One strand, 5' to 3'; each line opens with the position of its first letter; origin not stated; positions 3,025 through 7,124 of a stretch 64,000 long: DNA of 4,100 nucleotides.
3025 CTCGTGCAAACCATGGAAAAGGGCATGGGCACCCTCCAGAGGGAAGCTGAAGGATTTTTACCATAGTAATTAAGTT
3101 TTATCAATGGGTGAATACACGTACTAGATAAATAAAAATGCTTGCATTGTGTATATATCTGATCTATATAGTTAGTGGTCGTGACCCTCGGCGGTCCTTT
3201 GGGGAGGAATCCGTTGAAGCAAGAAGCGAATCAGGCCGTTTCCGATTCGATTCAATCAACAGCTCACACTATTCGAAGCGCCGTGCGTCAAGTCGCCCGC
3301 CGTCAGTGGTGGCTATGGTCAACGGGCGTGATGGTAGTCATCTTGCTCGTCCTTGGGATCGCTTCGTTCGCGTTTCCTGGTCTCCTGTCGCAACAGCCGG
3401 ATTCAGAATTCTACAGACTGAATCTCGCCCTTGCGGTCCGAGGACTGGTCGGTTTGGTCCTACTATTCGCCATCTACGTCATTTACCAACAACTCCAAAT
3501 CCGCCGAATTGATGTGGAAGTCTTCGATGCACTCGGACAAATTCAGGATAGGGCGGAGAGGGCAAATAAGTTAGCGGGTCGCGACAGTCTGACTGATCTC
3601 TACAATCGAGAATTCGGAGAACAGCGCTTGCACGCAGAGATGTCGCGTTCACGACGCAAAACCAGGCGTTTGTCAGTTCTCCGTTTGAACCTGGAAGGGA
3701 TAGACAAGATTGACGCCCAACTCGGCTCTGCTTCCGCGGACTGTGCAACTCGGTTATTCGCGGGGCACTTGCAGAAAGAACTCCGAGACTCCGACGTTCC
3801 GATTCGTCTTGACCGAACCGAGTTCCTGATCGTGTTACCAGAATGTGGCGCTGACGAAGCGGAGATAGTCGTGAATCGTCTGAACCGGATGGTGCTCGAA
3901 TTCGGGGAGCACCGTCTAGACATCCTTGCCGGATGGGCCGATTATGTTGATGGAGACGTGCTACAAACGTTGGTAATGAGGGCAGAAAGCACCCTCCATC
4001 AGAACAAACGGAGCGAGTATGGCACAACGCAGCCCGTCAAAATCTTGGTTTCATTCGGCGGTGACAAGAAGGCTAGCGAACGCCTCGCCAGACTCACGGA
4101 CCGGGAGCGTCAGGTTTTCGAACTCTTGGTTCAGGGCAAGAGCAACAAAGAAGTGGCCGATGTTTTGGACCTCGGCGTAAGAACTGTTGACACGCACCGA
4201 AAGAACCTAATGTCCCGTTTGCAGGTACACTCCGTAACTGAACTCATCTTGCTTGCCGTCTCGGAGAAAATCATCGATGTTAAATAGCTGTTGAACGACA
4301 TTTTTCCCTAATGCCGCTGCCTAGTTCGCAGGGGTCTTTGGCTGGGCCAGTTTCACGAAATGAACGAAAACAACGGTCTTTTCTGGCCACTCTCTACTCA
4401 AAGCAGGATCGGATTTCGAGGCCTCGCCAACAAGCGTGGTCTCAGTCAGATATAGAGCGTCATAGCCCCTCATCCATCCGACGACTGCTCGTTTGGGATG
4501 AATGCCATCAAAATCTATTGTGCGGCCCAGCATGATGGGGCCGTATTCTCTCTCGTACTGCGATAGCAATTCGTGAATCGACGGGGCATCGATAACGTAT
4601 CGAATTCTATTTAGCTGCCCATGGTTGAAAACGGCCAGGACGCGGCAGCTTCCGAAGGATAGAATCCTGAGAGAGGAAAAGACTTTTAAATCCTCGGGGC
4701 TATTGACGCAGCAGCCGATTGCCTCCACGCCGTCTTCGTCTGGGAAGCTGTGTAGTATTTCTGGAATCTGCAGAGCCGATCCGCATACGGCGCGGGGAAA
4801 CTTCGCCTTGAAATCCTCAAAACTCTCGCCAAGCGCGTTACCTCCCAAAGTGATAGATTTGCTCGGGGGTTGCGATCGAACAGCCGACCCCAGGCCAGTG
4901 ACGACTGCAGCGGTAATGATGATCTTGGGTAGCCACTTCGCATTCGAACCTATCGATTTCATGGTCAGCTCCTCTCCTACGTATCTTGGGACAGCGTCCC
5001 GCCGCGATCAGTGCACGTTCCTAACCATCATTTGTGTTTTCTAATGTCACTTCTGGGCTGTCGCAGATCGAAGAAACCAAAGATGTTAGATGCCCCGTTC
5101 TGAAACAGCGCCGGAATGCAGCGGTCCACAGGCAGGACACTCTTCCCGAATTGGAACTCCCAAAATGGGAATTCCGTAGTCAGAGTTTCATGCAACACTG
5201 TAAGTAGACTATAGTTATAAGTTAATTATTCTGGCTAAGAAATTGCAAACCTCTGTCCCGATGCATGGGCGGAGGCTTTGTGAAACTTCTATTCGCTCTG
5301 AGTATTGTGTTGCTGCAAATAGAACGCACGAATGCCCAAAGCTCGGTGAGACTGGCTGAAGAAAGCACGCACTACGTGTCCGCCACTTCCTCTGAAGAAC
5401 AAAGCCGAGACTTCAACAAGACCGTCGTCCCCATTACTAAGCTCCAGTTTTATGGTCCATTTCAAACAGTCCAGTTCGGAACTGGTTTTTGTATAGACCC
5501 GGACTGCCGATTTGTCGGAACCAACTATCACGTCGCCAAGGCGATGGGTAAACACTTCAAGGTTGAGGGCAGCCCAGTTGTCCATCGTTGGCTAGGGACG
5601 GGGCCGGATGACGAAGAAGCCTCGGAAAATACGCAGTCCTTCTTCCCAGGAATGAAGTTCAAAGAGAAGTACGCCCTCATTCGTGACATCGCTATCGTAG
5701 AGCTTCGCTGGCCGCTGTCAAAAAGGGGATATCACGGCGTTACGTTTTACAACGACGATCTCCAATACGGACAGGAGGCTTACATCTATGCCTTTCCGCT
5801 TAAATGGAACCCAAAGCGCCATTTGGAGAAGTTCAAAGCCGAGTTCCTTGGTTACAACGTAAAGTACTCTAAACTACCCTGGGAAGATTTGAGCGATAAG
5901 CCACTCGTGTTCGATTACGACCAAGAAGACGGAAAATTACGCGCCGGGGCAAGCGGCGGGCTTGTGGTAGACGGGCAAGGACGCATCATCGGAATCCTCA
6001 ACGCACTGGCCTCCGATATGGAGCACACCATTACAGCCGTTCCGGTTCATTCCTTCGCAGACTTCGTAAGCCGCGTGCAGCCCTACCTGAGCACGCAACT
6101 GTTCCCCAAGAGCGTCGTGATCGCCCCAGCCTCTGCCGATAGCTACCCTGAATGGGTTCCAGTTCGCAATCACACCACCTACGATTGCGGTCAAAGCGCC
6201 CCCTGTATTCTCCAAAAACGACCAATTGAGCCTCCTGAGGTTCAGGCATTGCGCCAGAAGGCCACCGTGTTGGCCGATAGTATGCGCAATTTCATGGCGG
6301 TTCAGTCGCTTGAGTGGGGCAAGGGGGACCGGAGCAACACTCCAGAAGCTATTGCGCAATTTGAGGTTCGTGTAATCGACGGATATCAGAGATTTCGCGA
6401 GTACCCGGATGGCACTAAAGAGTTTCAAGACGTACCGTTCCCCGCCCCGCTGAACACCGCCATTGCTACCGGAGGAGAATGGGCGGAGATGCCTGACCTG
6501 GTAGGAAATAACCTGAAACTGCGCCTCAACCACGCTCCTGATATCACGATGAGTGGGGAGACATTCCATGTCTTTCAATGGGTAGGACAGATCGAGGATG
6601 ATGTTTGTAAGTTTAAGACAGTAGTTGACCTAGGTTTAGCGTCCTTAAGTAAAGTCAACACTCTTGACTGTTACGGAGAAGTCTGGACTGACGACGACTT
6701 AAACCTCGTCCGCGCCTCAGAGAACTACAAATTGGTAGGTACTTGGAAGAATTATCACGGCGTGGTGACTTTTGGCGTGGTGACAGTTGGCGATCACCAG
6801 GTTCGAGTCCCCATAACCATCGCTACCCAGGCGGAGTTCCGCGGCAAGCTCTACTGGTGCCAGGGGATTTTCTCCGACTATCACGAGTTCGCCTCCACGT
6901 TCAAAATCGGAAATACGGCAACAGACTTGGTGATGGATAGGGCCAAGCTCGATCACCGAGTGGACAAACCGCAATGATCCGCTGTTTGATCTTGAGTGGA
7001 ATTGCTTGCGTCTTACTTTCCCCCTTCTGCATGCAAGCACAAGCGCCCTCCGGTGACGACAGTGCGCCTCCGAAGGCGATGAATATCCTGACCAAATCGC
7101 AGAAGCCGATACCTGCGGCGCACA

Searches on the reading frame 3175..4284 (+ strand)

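Call 9: search_protein_families(library=pfam, proteins=[window:3175-4284:+], max_evalue=0.00001)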
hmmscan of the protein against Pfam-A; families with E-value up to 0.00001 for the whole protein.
window:3175-4284:+ (370 aa): 3 families
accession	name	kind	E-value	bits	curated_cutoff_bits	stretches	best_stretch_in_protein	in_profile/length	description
PF00990.26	GGDEF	-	2.2e-19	70.2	23.8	1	136-280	3-157/161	Diguanylate cyclase, GGDEF domain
PF00196.25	GerE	-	3.2e-19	68.7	23.5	1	306-361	2-57/57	Bacterial regulatory proteins, luxR family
PF08281.18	Sigma70_r4_2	-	3.7e-08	33.3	25.7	1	302-343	6-48/54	Sigma-70, region 4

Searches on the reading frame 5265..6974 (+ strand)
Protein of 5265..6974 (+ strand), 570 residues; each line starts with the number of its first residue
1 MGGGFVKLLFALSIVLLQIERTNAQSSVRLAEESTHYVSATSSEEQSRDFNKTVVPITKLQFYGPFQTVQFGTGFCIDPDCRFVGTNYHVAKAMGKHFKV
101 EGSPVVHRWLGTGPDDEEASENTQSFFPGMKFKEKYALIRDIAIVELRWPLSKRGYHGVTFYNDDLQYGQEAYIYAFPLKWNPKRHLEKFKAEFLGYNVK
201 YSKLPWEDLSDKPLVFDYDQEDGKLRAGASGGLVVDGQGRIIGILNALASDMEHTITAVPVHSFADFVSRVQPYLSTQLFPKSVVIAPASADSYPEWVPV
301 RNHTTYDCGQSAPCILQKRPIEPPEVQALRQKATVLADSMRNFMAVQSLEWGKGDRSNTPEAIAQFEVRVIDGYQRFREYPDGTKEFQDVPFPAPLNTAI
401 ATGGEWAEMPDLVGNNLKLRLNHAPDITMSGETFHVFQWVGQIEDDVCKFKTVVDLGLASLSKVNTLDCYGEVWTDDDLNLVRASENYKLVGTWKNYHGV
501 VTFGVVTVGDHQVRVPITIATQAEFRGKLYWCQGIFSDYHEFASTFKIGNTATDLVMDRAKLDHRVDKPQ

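Call 9: search_protein_families(library=pfam, proteins=[window:5265-6974:+], max_evalue=0.00001)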
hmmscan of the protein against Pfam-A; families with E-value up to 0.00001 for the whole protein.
window:5265-6974:+ (570 aa): 2 families
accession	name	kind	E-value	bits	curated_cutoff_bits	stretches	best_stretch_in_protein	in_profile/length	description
PF13365.12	Trypsin_2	-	1.7e-10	42.2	27.6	1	72-244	1-144/144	Trypsin-like peptidase domain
PF00089.32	Trypsin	-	2.3e-06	28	20.6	1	69-267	24-219/220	Trypsin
